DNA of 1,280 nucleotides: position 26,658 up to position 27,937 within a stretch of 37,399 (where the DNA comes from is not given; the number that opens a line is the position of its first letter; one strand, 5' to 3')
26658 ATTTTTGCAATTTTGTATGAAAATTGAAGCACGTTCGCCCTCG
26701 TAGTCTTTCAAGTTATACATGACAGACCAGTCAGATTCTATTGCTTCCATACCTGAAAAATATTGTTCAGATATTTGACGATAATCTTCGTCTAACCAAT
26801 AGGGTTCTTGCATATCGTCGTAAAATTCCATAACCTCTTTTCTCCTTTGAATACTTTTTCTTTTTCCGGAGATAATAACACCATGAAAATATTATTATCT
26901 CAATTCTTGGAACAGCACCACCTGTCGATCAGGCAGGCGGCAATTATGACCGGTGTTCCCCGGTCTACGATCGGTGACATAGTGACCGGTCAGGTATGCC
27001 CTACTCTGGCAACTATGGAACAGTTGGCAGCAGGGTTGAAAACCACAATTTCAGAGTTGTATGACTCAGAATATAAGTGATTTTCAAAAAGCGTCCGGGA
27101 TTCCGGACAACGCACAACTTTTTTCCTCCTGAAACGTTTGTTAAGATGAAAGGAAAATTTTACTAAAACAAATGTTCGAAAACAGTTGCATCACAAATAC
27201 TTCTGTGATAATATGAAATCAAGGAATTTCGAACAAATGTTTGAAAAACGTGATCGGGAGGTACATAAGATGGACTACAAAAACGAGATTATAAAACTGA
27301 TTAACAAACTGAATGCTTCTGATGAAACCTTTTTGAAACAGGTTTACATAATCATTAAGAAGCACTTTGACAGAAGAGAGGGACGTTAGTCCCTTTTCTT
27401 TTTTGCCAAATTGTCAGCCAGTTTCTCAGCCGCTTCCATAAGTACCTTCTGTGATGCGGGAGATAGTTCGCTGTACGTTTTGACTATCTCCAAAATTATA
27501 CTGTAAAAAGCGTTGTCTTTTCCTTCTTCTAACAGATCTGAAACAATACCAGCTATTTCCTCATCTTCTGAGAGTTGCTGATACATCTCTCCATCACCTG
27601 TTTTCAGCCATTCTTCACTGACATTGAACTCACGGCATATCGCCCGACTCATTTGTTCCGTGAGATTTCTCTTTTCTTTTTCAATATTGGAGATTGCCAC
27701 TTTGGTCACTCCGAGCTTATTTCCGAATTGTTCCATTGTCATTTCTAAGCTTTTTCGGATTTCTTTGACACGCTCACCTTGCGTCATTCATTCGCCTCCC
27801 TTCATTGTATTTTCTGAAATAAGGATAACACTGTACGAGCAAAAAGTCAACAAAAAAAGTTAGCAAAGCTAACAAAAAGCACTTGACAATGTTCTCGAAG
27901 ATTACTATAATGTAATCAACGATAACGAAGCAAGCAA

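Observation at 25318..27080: AT-rich XRE / TPR-like / YbjQ-fusion cassette between integrase and CI repressor: candidate uncharacterised prophage defence or exclusion module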

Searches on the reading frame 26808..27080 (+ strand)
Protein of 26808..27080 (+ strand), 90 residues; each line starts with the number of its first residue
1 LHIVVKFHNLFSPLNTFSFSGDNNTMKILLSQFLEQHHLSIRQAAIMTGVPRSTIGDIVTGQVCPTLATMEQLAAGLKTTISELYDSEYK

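Call 3: search_protein_families(library=pfam, proteins=[window:26808-27080:+], max_evalue=1)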
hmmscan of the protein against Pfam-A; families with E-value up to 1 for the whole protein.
window:26808-27080:+ (90 aa): 7 families
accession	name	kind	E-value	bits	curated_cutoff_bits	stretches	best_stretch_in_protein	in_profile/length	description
PF01381.28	HTH_3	-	1.1e-09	38.6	23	1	32-84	3-55/55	Helix-turn-helix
PF13560.12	HTH_31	-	3e-06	27.9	27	1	35-83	11-60/64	Helix-turn-helix domain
PF13443.12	HTH_26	-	0.00051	20.7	22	1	30-86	2-59/63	Cro/C1-type HTH DNA-binding domain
PF17774.7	YlmH_RBD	-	0.018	15.8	23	1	31-79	17-65/84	Putative RNA-binding domain in YlmH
PF05225.22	HTH_psq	-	0.027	14.6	20.4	1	39-55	17-33/45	helix-turn-helix, Psq domain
PF13384.12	HTH_23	-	0.071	13.4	24.6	1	33-57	13-36/50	Homeodomain-like domain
PF13518.12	HTH_28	-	0.32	11.6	25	1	31-57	6-31/52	Helix-turn-helix domain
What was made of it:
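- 26883..27080 (+): XRE-family HTH gene (65 aa), a constant partner of the YbjQ-fusion gene in prophages. Pfam HTH_3 1.1e-9 (call 3).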

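Call 4: search_protein_families(library=padloc, proteins=[window:26808-27080:+], max_evalue=1)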
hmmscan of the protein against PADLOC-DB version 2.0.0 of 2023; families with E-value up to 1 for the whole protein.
window:26808-27080:+ (90 aa): 4 families
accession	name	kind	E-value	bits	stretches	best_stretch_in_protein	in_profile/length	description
PDLC02926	HTH_VI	-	0.002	16.3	1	35-84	11-60/92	-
PDLC04142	capH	-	0.01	14.9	1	27-86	8-67/103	capH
PDLC03665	Control_protein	-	0.01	14.1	1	34-86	18-70/77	control protein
PDLC03671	Control_protein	-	0.036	12.3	1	37-84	26-73/84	control protein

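Call 5: search_protein_families(library=phrogs, proteins=[window:26808-27080:+], max_evalue=1)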
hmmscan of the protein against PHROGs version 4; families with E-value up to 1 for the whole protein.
window:26808-27080:+ (90 aa): 16 families
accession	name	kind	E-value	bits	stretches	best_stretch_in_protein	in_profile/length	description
phrog_8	-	transcription regulation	4.3e-05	24.1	1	29-85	165-216/346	transcriptional regulator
phrog_2967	-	transcription regulation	0.00026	21.6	1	23-85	8-70/225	transcriptional regulator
phrog_1381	-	moron, auxiliary metabolic gene and host takeover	0.00062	20.2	1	27-81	15-69/264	plasmid antitoxin with HTH domain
phrog_4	-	transcription regulation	0.00065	19.8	1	25-86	136-193/400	transcriptional repressor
phrog_6223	-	transcription regulation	0.0022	19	1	25-62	6-41/73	transcriptional repressor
phrog_2439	-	transcription regulation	0.0031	17.4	1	29-88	11-70/367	transcriptional regulator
phrog_2328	-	transcription regulation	0.0075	17.1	1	30-78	20-68/128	transcriptional repressor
phrog_638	-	transcription regulation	0.011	16.6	1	27-77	5-56/145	transcriptional regulator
phrog_3557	-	transcription regulation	0.098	13.8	1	45-84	32-71/142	transcriptional regulator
phrog_2339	-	DNA, RNA and nucleotide metabolism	0.12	13.4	1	25-63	25-63/98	HTH DNA binding protein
phrog_5823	-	transcription regulation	0.13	12.3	1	36-85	17-67/404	transcriptional regulator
phrog_12576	-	DNA, RNA and nucleotide metabolism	0.18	12.1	1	6-52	133-179/244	HNH endonuclease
phrog_1373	-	transcription regulation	0.19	12.7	1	30-79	68-117/166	transcriptional regulator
phrog_7241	-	transcription regulation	0.23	12.5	1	38-84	74-120/122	transcriptional regulator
phrog_9425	-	transcription regulation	0.25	12.1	1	25-70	7-53/72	transcriptional repressor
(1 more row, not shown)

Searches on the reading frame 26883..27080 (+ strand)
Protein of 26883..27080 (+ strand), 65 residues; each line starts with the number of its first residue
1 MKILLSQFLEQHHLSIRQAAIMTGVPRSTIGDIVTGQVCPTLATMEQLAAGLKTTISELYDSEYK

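Call 73: search_protein_families(library=ncbifam, proteins=[window:26883-27080:+], max_evalue=0.01)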
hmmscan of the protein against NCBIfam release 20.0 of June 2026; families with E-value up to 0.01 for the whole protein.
window:26883-27080:+ (65 aa): 3 families
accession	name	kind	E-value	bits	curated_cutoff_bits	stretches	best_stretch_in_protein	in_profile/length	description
NF010465.0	PRK13890.1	equivalog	1.4e-05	25.2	96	1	7-62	12-67/121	conjugal transfer protein TrbA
TIGR02607.1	antidote_HigA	equivalog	7.8e-05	22.4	47.7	1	3-53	10-60/81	HigA family addiction module antitoxin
NF007408.0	PRK09943.1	equivalog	8.7e-05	22.2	211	1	5-61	12-68/185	HTH-type transcriptional regulator PuuR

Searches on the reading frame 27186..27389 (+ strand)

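Call 3: search_protein_families(library=pfam, proteins=[window:27186-27389:+], max_evalue=1)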
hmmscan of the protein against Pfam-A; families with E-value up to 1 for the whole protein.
window:27186-27389:+ (67 aa): 0 families

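Call 4: search_protein_families(library=padloc, proteins=[window:27186-27389:+], max_evalue=1)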
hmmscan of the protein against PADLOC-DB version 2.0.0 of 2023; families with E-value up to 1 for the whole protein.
window:27186-27389:+ (67 aa): 0 families

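Call 5: search_protein_families(library=phrogs, proteins=[window:27186-27389:+], max_evalue=1)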
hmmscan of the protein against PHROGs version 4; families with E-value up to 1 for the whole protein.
window:27186-27389:+ (67 aa): 1 family
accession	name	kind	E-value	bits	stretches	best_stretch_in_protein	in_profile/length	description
phrog_24919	-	tail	0.17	11.8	1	25-60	170-204/402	tail fiber protein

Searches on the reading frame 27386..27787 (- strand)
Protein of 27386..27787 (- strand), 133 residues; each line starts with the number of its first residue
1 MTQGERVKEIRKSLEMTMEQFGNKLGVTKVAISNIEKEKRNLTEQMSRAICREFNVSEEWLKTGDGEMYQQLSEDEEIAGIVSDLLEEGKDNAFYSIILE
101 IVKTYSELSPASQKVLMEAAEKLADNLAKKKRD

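Call 3: search_protein_families(library=pfam, proteins=[window:27386-27787:-], max_evalue=1)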
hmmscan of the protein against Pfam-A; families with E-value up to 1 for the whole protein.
window:27386-27787:- (133 aa): 8 families
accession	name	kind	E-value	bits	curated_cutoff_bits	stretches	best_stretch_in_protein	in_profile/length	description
PF12844.13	HTH_19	-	4.4e-13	49.4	30.2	1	4-67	1-64/64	Helix-turn-helix domain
PF01381.28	HTH_3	-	8.7e-13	48.5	23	1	7-61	1-55/55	Helix-turn-helix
PF13560.12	HTH_31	-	3.1e-05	24.6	27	1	4-58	3-58/64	Helix-turn-helix domain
PF01602.26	Adaptin_N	-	0.00089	18.4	37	1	31-130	174-277/524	Adaptin N terminal region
PF07022.19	Phage_CI_repr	-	0.014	16.2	22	1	16-69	12-65/65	Bacteriophage CI repressor helix-turn-helix domain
PF04545.22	Sigma70_r4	-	0.05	13.6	24.1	1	15-37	20-42/50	Sigma-70, region 4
PF16509.11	KORA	-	0.1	13.3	26.7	1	19-61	34-74/84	TrfB plasmid transcriptional repressor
PF22495.2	HTH_92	-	0.12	12.2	27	1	8-43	1-35/45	RsaL-like HTH domain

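Call 4: search_protein_families(library=padloc, proteins=[window:27386-27787:-], max_evalue=1)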
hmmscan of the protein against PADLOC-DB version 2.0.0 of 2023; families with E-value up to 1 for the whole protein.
window:27386-27787:- (133 aa): 15 families
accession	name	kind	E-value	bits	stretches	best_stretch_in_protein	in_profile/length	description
PDLC04142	capH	-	1.5e-08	33.7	1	2-125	6-100/103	capH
PDLC02926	HTH_VI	-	2.8e-08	31.9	1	4-62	3-61/92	-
PDLC03312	MTase_II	-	1.1e-07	27.9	1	3-48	61-106/1344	Type II methyltransferase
PDLC03954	RmrA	-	3.1e-06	24.4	1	3-68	11-76/380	-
PDLC03951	RmrA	-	1.2e-05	22.5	1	3-63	9-69/400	-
PDLC03953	RmrA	-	5.7e-05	20.5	1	3-55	6-58/373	-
PDLC03949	RmrA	-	5.9e-05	20.1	1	2-68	2-68/363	-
PDLC03944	RmrA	-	7.3e-05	20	1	3-61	7-65/384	-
PDLC03945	RmrA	-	0.00019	18.8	1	1-79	1-79/394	-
PDLC03668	Control_protein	-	0.00037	19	1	7-58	13-64/79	control protein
PDLC03952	RmrA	-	0.00037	17.4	1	5-61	25-81/395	-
PDLC03947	RmrA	-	0.00042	17.3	1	3-57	12-66/383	-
PDLC03665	Control_protein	-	0.0006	18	1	4-43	10-50/77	control protein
PDLC03943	RmrA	-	0.0027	14.8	1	3-63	3-63/370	-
PDLC03671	Control_protein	-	0.014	13.6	1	5-65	17-77/84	control protein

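Call 5: search_protein_families(library=phrogs, proteins=[window:27386-27787:-], max_evalue=1)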
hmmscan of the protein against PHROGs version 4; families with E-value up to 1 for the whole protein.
window:27386-27787:- (133 aa): 34 families (the best 25 are shown)
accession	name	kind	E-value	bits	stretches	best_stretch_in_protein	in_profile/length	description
phrog_8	-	transcription regulation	2.2e-18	67.8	1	2-114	161-260/346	transcriptional regulator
phrog_4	-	transcription regulation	1.8e-14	54.5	1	1-72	135-202/400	transcriptional repressor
phrog_2967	-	transcription regulation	1.2e-09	39.1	1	4-129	12-133/225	transcriptional regulator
phrog_2439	-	transcription regulation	7.7e-09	35.9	1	2-69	7-73/367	transcriptional regulator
phrog_2328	-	transcription regulation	8.3e-09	36.3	1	4-70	17-80/128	transcriptional repressor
phrog_3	-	transcription regulation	9.8e-09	36.5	1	1-88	87-168/430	transcriptional repressor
phrog_9710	-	unknown function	3.1e-08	34.6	1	18-73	30-87/95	-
phrog_147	-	transcription regulation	6.4e-06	27.5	1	1-65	3-70/100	transcriptional regulator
phrog_1373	-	transcription regulation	1.8e-05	25.7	1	5-57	66-118/166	transcriptional regulator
phrog_7396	-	unknown function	2.7e-05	25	1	15-133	28-147/227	-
phrog_3037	-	transcription regulation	4.9e-05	24.2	1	5-125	29-121/189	transcriptional repressor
phrog_1994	-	DNA, RNA and nucleotide metabolism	6.3e-05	24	1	5-65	2-62/170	DNA binding protein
phrog_1381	-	moron, auxiliary metabolic gene and host takeover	6.4e-05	23.4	1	4-63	14-75/264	plasmid antitoxin with HTH domain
phrog_5823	-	transcription regulation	0.00017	21.9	1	1-67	5-72/404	transcriptional regulator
phrog_7241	-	transcription regulation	0.0002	22.4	1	6-61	65-120/122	transcriptional regulator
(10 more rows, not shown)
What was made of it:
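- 27386..27787 (-): CI-like repressor (133 aa; HTH_19/HTH_3, no peptidase domain). Calls 3, 5.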

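Call 73: search_protein_families(library=ncbifam, proteins=[window:27386-27787:-], max_evalue=0.01)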
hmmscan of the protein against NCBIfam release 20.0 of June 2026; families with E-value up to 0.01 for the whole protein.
window:27386-27787:- (133 aa): 12 families
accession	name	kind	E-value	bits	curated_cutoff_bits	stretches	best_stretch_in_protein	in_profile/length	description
TIGR03830.1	CxxCG_CxxCG_HTH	subfamily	3e-06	27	61.8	1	4-62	67-124/127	type II TA system antitoxin MqsA family protein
NF007257.0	PRK09706.1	subfamily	4.2e-06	26.6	101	1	2-70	5-73/135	transcriptional repressor DicA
NF041575.1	antitoxPezA_Strep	equivalog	4.6e-06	26.7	290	1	4-58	3-57/158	type II toxin-antitoxin system antitoxin PezA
TIGR03070.1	couple_hipB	subfamily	1.2e-05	25.2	71.65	1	4-52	4-52/58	type II toxin-antitoxin system Y4mF family antitoxin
NF041951.1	phage_RstR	subfamily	1.3e-05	25.5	80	1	1-88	1-87/108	RstR family transcriptional repressor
TIGR02607.1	antidote_HigA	equivalog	1.5e-05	24.8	47.7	1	7-60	11-65/81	HigA family addiction module antitoxin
TIGR02612.1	mob_myst_A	hypoth_equivalog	1.8e-05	24.7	122.6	1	7-41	30-64/150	mobile mystery protein A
NF052239.1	antitox_spr1629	equivalog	0.00022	20.5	335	1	1-79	1-79/377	spr1629 family repressor/antitoxin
TIGR00270.2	TIGR00270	equivalog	0.00081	19.2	110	1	5-57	78-130/159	multiprotein bridging factor aMBF1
NF007408.0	PRK09943.1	equivalog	0.004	16.7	211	1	2-41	7-46/185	HTH-type transcriptional regulator PuuR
NF038139.1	Reg_Aceta_RamB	equivalog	0.0049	15.6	700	1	4-66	4-66/465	acetate metabolism transcriptional regulator RamB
NF047948.1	male_kill_WMK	equivalog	0.0058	16.1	300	1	3-129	163-283/300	WO male-killing family protein Wmk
